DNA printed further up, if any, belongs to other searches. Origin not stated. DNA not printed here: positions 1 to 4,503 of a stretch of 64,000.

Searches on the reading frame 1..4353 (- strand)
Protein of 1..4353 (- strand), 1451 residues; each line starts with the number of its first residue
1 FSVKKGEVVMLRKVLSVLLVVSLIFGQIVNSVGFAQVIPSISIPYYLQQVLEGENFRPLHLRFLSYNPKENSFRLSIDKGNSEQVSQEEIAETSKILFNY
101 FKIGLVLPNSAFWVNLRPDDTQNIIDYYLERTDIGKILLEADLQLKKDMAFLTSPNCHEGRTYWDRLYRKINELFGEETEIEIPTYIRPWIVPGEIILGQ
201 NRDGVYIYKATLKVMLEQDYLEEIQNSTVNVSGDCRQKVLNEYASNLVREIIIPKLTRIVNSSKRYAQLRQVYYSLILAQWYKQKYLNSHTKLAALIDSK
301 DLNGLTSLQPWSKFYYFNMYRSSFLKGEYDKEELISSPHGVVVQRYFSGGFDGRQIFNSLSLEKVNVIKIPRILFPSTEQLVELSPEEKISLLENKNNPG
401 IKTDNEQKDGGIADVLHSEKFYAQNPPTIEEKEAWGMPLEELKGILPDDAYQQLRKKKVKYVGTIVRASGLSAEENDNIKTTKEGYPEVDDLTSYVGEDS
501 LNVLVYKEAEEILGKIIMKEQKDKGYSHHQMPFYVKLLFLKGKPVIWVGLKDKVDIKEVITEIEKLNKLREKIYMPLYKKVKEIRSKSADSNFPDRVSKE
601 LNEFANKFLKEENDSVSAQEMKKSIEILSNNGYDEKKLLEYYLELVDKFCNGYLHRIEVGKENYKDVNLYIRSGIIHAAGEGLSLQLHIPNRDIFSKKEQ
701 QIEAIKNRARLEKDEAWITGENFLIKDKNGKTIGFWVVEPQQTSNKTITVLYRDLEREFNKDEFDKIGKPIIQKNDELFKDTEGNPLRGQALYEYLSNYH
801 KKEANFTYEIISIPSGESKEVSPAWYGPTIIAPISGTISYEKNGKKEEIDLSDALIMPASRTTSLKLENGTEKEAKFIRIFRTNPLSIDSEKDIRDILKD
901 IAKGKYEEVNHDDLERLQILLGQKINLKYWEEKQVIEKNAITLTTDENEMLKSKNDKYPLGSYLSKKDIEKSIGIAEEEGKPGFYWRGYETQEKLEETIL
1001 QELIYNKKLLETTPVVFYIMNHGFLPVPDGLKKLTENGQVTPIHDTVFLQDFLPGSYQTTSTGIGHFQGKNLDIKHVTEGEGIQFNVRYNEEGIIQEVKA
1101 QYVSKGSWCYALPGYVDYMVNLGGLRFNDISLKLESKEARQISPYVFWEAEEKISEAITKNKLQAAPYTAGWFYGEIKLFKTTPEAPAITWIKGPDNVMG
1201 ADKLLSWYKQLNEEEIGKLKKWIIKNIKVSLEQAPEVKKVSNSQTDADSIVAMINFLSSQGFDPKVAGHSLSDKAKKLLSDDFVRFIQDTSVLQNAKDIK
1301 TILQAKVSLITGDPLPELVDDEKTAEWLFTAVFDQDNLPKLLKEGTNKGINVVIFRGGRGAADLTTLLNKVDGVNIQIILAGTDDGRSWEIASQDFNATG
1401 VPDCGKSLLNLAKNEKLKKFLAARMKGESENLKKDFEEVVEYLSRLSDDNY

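Call 65: search_protein_families(library=pfam, proteins=[window:1-4353:-], max_evalue=0.001)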
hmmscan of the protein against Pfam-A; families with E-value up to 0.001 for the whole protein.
window:1-4353:- (1451 aa): 1 family
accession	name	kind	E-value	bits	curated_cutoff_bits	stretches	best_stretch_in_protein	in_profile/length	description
PF01933.23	CofD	-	0.00027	20.7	30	1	1352-1427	1-76/290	2-phospho-L-lactate transferase CofD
